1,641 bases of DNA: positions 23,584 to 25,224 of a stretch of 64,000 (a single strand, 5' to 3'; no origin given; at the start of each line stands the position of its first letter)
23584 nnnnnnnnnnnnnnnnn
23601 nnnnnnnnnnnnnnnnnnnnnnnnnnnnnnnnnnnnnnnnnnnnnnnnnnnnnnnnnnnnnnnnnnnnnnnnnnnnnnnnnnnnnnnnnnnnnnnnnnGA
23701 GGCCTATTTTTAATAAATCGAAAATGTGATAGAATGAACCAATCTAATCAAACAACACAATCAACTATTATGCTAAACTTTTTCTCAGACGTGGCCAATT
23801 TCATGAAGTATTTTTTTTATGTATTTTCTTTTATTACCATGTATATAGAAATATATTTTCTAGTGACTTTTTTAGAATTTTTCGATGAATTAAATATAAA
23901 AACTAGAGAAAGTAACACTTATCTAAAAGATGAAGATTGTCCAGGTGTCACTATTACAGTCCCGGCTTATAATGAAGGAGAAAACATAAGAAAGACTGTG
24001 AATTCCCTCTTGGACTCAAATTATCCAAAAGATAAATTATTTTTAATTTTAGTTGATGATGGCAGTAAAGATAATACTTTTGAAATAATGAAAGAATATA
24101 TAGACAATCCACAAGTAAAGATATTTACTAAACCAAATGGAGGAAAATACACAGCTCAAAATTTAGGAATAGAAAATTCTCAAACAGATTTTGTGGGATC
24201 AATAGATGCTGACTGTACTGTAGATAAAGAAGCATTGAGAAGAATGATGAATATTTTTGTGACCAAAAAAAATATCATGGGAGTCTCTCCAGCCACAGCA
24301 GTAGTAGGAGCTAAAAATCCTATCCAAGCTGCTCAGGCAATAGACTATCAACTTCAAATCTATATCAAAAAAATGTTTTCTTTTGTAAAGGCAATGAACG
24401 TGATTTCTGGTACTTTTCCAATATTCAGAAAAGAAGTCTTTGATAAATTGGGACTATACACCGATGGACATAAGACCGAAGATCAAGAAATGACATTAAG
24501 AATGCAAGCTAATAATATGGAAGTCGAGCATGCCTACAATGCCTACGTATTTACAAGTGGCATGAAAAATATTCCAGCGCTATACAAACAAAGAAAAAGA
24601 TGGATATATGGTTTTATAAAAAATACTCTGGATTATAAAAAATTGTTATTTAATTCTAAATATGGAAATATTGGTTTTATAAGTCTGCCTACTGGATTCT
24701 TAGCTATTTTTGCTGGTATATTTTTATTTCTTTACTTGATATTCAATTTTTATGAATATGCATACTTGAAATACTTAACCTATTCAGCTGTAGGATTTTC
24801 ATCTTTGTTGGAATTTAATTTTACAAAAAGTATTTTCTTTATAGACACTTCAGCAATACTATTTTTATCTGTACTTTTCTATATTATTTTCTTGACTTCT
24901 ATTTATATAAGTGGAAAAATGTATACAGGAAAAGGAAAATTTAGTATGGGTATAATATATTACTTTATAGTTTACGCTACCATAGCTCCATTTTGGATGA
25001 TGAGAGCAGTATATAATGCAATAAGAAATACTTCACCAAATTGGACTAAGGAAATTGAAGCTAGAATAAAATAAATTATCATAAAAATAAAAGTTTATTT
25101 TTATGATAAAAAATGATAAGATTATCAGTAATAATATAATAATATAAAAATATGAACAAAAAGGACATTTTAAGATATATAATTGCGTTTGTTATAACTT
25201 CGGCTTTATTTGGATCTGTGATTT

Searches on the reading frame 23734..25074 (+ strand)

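Call 68: search_protein_families(library=pfam, proteins=[window:23734-25074:+], max_evalue=0.001)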
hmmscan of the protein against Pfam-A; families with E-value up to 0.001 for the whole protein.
window:23734-25074:+ (446 aa): 6 families
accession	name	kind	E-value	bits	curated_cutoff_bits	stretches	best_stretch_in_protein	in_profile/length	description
PF00535.33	Glycos_transf_2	-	5.4e-29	101.7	23.3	1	74-239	2-167/168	Glycosyl transferase family 2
PF13641.12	Glyco_tranf_2_3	-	1.9e-21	77.6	27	1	70-293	1-230/230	Glycosyltransferase like family 2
PF13632.12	Glyco_trans_2_3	-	1.3e-16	61.5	27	1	157-357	5-153/198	Glycosyl transferase family group 2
PF10111.15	Glyco_tranf_2_2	-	2.2e-10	40.9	27.3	1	74-294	2-235/276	Glycosyltransferase like family 2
PF03142.21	Chitin_synth_2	-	5.9e-10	38.8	27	1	144-233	195-286/527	Chitin synthase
PF13506.12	Glyco_transf_21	-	1.4e-06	28.3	21.7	1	138-290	18-172/174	Glycosyl transferase family 21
